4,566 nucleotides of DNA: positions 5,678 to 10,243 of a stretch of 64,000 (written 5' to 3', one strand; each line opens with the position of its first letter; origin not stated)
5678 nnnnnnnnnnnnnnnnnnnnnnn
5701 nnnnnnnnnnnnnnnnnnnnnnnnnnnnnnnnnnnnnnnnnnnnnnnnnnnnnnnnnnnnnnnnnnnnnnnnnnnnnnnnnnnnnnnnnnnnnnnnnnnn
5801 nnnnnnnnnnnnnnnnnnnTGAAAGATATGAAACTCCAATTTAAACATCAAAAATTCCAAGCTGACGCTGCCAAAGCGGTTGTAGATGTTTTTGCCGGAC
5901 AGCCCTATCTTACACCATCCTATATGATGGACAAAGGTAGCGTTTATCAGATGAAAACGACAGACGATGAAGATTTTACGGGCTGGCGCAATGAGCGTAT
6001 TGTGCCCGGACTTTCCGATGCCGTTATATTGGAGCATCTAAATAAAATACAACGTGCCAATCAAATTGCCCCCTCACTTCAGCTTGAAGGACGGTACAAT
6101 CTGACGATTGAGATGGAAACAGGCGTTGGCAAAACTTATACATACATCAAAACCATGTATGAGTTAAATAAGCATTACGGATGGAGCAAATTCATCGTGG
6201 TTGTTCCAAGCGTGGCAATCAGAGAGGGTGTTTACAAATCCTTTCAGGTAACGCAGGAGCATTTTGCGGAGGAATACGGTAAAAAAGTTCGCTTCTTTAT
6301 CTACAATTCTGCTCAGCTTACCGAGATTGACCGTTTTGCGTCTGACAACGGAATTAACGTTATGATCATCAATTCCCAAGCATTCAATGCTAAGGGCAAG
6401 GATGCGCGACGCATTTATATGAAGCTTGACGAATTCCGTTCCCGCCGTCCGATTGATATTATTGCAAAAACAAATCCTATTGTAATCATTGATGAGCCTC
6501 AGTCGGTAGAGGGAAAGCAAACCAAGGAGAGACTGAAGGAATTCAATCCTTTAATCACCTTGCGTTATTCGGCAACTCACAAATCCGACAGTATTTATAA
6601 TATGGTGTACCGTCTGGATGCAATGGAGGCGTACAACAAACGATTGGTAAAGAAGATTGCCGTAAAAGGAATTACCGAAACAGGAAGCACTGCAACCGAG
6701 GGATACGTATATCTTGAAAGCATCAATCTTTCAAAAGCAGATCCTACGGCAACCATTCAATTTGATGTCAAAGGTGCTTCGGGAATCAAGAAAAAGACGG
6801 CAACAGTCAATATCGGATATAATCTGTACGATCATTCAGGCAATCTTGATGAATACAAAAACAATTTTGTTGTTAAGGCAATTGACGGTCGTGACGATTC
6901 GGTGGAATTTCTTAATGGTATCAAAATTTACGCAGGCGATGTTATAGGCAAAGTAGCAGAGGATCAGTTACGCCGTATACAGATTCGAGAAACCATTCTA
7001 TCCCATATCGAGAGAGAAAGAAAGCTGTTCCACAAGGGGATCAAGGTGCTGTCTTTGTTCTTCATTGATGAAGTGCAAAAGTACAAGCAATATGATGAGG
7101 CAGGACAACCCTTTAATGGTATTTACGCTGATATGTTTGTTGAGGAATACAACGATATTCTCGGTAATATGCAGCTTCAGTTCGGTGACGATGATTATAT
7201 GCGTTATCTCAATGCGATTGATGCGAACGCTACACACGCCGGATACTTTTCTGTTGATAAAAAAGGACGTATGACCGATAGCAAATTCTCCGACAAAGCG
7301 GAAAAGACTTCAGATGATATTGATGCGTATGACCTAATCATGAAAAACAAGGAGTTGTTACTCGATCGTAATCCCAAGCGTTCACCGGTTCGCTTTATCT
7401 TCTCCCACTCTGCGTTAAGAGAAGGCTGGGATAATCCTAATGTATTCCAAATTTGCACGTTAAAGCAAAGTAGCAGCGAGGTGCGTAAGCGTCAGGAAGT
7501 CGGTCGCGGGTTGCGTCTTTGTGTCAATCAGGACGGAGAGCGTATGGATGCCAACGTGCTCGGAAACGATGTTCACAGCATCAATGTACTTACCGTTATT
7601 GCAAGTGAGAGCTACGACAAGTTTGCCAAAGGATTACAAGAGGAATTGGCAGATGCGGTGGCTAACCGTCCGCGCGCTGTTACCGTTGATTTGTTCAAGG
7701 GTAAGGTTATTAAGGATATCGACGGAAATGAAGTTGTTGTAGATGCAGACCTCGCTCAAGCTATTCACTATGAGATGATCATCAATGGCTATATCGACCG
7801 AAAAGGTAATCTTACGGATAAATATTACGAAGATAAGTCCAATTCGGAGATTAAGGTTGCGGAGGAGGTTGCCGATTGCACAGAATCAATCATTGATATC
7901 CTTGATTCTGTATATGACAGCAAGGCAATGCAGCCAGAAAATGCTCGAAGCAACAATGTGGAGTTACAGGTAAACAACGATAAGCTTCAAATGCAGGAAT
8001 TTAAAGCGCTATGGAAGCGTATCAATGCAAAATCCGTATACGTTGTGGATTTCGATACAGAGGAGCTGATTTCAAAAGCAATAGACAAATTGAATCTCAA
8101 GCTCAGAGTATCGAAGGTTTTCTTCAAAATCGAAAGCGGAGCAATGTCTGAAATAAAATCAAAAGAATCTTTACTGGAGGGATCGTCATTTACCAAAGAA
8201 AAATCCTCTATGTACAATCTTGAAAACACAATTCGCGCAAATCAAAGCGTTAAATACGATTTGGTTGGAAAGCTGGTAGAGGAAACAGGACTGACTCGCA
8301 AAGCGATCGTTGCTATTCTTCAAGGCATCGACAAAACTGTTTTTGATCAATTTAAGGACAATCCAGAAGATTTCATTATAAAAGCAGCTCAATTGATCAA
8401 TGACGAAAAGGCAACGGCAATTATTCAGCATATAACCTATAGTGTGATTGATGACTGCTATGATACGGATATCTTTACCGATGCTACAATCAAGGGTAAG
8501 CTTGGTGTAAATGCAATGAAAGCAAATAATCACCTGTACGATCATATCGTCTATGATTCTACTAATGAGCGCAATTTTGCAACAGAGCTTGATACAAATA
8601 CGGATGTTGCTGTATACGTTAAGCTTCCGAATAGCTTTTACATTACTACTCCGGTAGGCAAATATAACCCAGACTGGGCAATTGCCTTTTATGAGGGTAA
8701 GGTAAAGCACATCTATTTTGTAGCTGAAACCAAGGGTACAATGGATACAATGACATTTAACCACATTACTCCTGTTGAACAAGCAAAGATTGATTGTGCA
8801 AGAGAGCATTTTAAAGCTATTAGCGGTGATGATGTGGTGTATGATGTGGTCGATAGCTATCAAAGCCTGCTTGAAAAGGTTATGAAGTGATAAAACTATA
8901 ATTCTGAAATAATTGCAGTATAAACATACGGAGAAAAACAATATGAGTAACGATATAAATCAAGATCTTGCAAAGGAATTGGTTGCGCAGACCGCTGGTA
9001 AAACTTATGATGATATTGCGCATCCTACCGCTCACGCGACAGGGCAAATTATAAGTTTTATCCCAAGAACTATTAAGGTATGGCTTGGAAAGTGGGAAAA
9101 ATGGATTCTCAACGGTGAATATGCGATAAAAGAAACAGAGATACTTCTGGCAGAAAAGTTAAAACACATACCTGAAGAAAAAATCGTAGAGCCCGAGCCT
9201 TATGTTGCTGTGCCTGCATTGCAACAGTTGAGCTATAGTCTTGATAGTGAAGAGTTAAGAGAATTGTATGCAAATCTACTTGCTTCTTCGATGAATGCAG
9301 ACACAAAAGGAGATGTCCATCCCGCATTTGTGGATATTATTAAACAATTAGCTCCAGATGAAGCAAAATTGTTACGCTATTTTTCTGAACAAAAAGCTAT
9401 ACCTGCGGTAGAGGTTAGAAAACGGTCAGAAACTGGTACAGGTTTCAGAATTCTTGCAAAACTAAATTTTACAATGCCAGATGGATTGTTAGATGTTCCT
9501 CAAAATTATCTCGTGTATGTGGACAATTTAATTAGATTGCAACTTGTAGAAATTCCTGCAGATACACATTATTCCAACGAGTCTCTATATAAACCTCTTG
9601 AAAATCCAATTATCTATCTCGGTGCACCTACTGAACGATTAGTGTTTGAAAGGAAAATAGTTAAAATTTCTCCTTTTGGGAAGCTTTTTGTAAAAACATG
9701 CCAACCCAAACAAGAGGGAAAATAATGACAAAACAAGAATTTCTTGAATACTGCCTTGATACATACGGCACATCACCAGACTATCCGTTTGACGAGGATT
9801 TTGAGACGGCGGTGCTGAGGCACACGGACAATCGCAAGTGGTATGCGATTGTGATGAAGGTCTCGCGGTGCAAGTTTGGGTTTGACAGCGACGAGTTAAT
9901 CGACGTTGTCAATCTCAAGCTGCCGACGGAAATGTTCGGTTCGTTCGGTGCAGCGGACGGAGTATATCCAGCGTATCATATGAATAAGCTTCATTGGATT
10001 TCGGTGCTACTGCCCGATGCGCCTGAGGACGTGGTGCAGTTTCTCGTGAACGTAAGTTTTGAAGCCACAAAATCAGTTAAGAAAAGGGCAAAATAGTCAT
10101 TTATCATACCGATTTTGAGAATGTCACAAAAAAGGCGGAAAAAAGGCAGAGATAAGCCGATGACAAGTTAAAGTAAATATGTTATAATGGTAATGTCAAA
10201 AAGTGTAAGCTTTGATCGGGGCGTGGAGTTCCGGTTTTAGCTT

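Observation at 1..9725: The element's cargo is a seven-gene translationally coupled helicase / DUF4391 / HEPN / Mod / HEPN-like / Res operon plus Abi-alpha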

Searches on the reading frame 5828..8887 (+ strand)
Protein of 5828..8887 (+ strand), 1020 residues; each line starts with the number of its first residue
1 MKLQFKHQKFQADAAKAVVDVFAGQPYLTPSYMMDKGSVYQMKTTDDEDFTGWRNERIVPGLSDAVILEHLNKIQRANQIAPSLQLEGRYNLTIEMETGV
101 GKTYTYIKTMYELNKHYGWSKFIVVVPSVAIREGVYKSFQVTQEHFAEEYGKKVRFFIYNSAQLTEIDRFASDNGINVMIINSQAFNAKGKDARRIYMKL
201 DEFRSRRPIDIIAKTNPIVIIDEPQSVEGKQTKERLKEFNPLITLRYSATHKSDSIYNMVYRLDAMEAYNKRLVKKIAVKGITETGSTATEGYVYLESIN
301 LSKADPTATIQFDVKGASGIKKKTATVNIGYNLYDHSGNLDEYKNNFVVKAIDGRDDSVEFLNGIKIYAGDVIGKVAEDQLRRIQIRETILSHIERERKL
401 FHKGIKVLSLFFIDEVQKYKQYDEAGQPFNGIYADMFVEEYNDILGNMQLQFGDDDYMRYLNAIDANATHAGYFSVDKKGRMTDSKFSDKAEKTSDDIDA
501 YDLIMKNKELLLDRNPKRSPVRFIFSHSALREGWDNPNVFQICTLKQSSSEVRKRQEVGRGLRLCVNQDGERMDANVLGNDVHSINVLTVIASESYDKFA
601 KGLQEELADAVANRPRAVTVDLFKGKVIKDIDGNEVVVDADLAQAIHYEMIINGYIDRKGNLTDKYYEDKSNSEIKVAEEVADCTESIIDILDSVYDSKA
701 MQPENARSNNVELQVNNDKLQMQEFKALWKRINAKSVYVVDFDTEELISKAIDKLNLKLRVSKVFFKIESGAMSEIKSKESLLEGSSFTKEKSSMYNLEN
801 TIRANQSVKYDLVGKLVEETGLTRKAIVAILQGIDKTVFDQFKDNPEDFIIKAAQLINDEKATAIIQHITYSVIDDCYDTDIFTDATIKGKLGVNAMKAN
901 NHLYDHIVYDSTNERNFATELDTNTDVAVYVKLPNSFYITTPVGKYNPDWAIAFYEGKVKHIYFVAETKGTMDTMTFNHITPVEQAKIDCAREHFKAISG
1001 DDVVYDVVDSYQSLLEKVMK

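Call 3: search_protein_families(library=pfam, proteins=[window:5828-8887:+], max_evalue=0.01)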
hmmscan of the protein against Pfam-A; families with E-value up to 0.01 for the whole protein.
window:5828-8887:+ (1020 aa): 3 families
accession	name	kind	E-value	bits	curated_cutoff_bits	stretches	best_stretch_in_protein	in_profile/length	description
PF19778.5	RE_endonuc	-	5e-34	116.8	23.4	1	901-1009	2-106/108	Endonuclease domain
PF04851.21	ResIII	-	1.4e-14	54.8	22.5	1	75-252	20-163/164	Type III restriction enzyme, res subunit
PF00270.35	DEAD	-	3.5e-08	33.8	26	1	82-252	9-161/167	DEAD/DEAH box helicase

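Call 4: search_protein_families(library=padloc, proteins=[window:5828-8887:+], max_evalue=0.01)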
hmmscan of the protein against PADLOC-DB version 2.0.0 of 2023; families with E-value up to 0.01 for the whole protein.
window:5828-8887:+ (1020 aa): 7 families
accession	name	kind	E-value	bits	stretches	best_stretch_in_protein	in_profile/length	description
PDLC03647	REase_III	-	2.9e-284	944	1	1-1019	1-987/989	Type III restriction enzyme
PDLC03649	REase_III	-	8.3e-83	276.8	1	64-1001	47-949/973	Type III restriction enzyme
PDLC03650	REase_III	-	7.9e-08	29.1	1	451-566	312-423/898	Type III restriction enzyme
PDLC03653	REase_III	-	8.5e-07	25.5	1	517-617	422-517/883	Type III restriction enzyme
PDLC01729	typeIV_DinG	-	0.0033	14.2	0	77-156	28-107/666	Csf4_0_IVA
PDLC01763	Cas3b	-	0.0037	14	1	88-134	262-308/762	-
PDLC04140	mad8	-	0.0082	13.7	0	84-226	22-202/314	mads_8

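Call 5: search_protein_families(library=ncbifam, proteins=[window:5828-8887:+], max_evalue=0.01)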
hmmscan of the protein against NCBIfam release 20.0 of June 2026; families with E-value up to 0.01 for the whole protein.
window:5828-8887:+ (1020 aa): 2 families
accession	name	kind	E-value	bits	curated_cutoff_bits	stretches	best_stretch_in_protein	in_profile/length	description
NF012027.0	PRK15483.1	equivalog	1.1e-104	351.2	564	1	1-1008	1-969/986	type III restriction-modification system endonuclease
NF046055.1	restr_BPTD_3080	equivalog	4e-08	31.7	800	2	491-563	544-616/970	BPTD_3080 family restriction endonuclease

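Call 97: find_related_loci(query=A8, collection=genome_contigs, flank=10000)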
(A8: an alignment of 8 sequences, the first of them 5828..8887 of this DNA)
Query A8 (1020 aa) in genome_contigs; peptide patterns used: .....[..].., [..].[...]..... (x = any residue, [..] = any of these).
600 stretches matched a pattern (row limit reached: there are more); 595 encode a relative of the query (tblastn E <= 1e-3); the best 80 are kept; 80 distinct loci.
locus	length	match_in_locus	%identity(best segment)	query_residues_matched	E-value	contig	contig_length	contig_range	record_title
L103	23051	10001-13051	79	1-1020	0e+0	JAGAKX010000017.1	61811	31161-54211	MAG: Clostridia bacterium isolate RGIG8536 Water_deer_Cecum-2__c173836, whole genome shotgun sequence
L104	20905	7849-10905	76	1-1020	0e+0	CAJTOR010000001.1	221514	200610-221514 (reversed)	MAG TPA_asm: uncultured Lachnospiraceae bacterium isolate MGBC105353 genome assembly, contig: MGBC105353.1, whole genome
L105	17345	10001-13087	76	1-1020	0e+0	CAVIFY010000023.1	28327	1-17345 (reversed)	Bifidobacteriaceae bacterium isolate G02630-L1_cleanbin_000014 genome assembly, contig: Spades_G02630-L1_contig_743, who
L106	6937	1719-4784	74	1-1020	0e+0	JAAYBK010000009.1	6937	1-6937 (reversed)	MAG: Ruminococcus sp. isolate AS06rmzACSIP_302 22279_AS06, whole genome shotgun sequence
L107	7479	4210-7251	73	1-1020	0e+0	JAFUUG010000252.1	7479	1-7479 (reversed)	MAG: Bacillota bacterium isolate RGIG4831 Roe_deer_Rumen-1__c194495, whole genome shotgun sequence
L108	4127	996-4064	73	1-1020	0e+0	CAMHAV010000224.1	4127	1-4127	MAG: uncultured Clostridia bacterium isolate SRR11784291_bin.54_metaWRAP_v1.3_MAG genome assembly, contig: ERZ12202683.2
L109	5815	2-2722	82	111-1020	0e+0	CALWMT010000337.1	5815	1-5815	MAG: uncultured Enterocloster sp. isolate BRZ_LM__bin53 genome assembly, contig: BRZ_LM__NODE_19017_length_5815_cov_3.40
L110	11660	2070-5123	71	1-1020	0e+0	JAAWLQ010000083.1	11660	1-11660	MAG: Lachnospiraceae bacterium isolate ABMPRH_260_1 SL341411_scaffold_12448, whole genome shotgun sequence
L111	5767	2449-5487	73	1-1020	0e+0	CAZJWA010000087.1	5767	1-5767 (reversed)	MAG TPA_asm: uncultured Butyrivibrio sp. isolate SRP192927_co8_180 genome assembly, contig: NODE_15081_length_5767_cov_5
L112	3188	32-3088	72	1-1020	0e+0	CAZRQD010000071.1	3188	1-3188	MAG TPA_asm: uncultured Acutalibacter sp. isolate SRP314395_co1_244 genome assembly, contig: NODE_25440_length_3188_cov_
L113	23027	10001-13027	69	1-1020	0e+0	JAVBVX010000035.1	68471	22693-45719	MAG: Clostridium sp. isolate ZNE14_Bin42 all_Scaff004685, whole genome shotgun sequence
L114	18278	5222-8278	75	1-1020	0e+0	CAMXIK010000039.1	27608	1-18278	MAG TPA_asm: uncultured Lachnospiraceae bacterium isolate SRR17120552_bin.7_metawrap_v1.3_MAG genome assembly, contig: N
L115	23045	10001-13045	67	1-1020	0e+0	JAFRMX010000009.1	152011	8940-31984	MAG: Oscillospiraceae bacterium isolate RGIG2615 Goat_Omasum-1__c254486, whole genome shotgun sequence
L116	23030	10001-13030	65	1-1019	0e+0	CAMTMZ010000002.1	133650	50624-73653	MAG TPA_asm: uncultured Firmicutes bacterium isolate SRR12464007_bin.3_metawrap_v1.3_MAG genome assembly, contig: NODE.2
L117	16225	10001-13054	65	1-1020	0e+0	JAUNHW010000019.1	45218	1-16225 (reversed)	MAG: Akkermansia sp. isolate S28M_St_metabat_105 NODE_519_length_45218_cov_17.270531, whole genome shotgun sequence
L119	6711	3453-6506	66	1-1020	0e+0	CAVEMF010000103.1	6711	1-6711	Ruminococcus bromii isolate H07649-L1_cleanbin_000011 genome assembly, contig: Spades_H07649-L1_contig_9585, whole genom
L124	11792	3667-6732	64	1-1020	0e+0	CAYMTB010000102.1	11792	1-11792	MAG TPA_asm: uncultured Syntrophorhabdaceae bacterium isolate SRP142039_co1_93 genome assembly, contig: NODE_4686_length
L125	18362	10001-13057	77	1-1020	0e+0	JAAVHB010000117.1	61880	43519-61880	MAG: Butyrivibrio sp. isolate Mgla_MAG_17-bin_11 c_000000083465, whole genome shotgun sequence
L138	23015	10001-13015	51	1-1020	0e+0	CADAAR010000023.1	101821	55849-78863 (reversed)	MAG: uncultured Prevotellaceae bacterium isolate RUG13113 genome assembly, contig: RUG13113_asm_23, whole genome shotgun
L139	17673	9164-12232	50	1-1020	0e+0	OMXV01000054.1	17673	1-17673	uncultured Prevotellaceae bacterium isolate RUG071 genome assembly, contig: scaffold_1880, whole genome shotgun sequence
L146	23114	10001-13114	49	1-1020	0e+0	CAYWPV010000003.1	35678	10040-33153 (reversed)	MAG TPA_asm: uncultured Muribaculaceae bacterium isolate SRP350583_co2_443 genome assembly, contig: NODE_1498_length_356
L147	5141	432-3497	49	1-1020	0e+0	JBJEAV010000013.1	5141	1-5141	MAG: Prevotella sp. isolate PUUB57_bin.008 NODE_10712_length_5141_cov_22.603814, whole genome shotgun sequence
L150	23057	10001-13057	52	1-1020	0e+0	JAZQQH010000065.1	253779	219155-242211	MAG: Bacteroidales bacterium isolate T1900045236_TH20190006.MAGScoT_cleanbin_000041 SGB_5476_k141_595414, whole genome s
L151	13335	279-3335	50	1-1020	0e+0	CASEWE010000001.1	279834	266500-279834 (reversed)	uncultured Bacteroidales bacterium isolate A41_L4_351351_idba_bin.55 genome assembly, contig: A41_L4_351351_idba_bin.55.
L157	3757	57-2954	50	62-1020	0e+0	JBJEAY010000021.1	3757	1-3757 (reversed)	MAG: Prevotella sp. isolate FUKU07_bin.024 NODE_10412_length_3757_cov_6.854673, whole genome shotgun sequence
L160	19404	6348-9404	77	1-1020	0e+0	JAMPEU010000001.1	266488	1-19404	MAG: Butyrivibrio sp. isolate NALB_7823_4 Scaffold_#1__SCF_001__265988_bp, whole genome shotgun sequence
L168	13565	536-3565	49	1-1020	0e+0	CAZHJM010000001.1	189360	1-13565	MAG TPA_asm: uncultured Holosporaceae bacterium isolate SRP141132_co4_69 genome assembly, contig: NODE_12_length_189360_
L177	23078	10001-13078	49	1-1020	0e+0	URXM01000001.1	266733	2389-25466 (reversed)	uncultured Clostridiales bacterium isolate UMGS1447 genome assembly, contig: NODE_4_length_266733_cov_10.892755, whole g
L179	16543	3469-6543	48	1-1020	0e+0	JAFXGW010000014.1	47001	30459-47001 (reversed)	MAG: Clostridia bacterium isolate RGIG6403 Sheep_Rectum-5__c164264, whole genome shotgun sequence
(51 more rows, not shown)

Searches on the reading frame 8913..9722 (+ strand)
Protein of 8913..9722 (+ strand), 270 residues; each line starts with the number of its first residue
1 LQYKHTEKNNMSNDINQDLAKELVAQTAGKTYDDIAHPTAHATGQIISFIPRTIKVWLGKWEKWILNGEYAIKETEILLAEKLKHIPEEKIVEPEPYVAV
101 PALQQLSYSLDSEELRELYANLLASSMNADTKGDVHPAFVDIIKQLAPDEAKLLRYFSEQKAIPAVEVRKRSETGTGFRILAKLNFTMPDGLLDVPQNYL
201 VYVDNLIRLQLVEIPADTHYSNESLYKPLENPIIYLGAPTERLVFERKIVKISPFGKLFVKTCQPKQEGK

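Call 3: search_protein_families(library=pfam, proteins=[window:8913-9722:+], max_evalue=0.01)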
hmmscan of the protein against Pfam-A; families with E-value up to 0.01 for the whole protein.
window:8913-9722:+ (270 aa): 1 family
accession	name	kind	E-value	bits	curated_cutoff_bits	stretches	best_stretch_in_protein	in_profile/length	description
PF14337.13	Abi_alpha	-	1.7e-57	195.1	29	1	69-263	3-196/196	Abortive infection alpha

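Call 4: search_protein_families(library=padloc, proteins=[window:8913-9722:+], max_evalue=0.01)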
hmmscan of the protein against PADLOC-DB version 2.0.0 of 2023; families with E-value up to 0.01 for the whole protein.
window:8913-9722:+ (270 aa): 3 families
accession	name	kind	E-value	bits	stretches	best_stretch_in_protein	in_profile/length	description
PDLC05025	PDC-S47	-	3e-82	274.3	1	11-263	1-260/263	-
PDLC05024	PDC-S47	-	4.6e-45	152.2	1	22-264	10-261/265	-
PDLC05026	PDC-S47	-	6.7e-42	141.8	1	71-265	53-255/257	-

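Call 5: search_protein_families(library=ncbifam, proteins=[window:8913-9722:+], max_evalue=0.01)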
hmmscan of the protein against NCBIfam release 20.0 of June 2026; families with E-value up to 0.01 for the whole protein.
window:8913-9722:+ (270 aa): 0 families

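Call 106: search_protein_families(library=phrogs, proteins=[window:8943-9722:+], max_evalue=0.01)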
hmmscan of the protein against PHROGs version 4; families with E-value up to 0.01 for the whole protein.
window:8943-9722:+ (260 aa): 2 families
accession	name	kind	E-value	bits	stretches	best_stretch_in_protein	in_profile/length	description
phrog_2232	-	unknown function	1.6e-50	173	1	16-254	4-256/257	-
phrog_29051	-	unknown function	0.0061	18.1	0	36-66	25-55/71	-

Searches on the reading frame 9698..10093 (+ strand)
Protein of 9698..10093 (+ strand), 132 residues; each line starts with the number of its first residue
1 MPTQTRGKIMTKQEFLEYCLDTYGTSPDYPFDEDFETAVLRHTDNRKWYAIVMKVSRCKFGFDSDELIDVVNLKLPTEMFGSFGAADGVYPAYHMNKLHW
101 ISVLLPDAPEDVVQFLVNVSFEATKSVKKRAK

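Call 3: search_protein_families(library=pfam, proteins=[window:9698-10093:+], max_evalue=0.01)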
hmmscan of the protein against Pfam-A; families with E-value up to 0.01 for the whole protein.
window:9698-10093:+ (132 aa): 1 family
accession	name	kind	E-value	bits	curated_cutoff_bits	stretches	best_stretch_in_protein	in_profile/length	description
PF04237.18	YjbR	-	2.6e-15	57.3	30.1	1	20-122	1-87/88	YjbR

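Call 4: search_protein_families(library=padloc, proteins=[window:9698-10093:+], max_evalue=0.01)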
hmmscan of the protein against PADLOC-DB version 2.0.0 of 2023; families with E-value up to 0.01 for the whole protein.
window:9698-10093:+ (132 aa): 0 families

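Call 5: search_protein_families(library=ncbifam, proteins=[window:9698-10093:+], max_evalue=0.01)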
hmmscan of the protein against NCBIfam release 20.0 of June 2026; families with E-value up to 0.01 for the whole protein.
window:9698-10093:+ (132 aa): 1 family
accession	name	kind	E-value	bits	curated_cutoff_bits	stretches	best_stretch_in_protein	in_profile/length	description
NF007603.0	PRK10250.1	equivalog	4e-05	23.8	183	1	87-123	69-106/122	MmcQ/YjbR family DNA-binding protein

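Call 106: search_protein_families(library=phrogs, proteins=[window:9725-10093:+], max_evalue=0.01)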
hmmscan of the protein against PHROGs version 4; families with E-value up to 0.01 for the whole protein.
window:9725-10093:+ (123 aa): 0 families
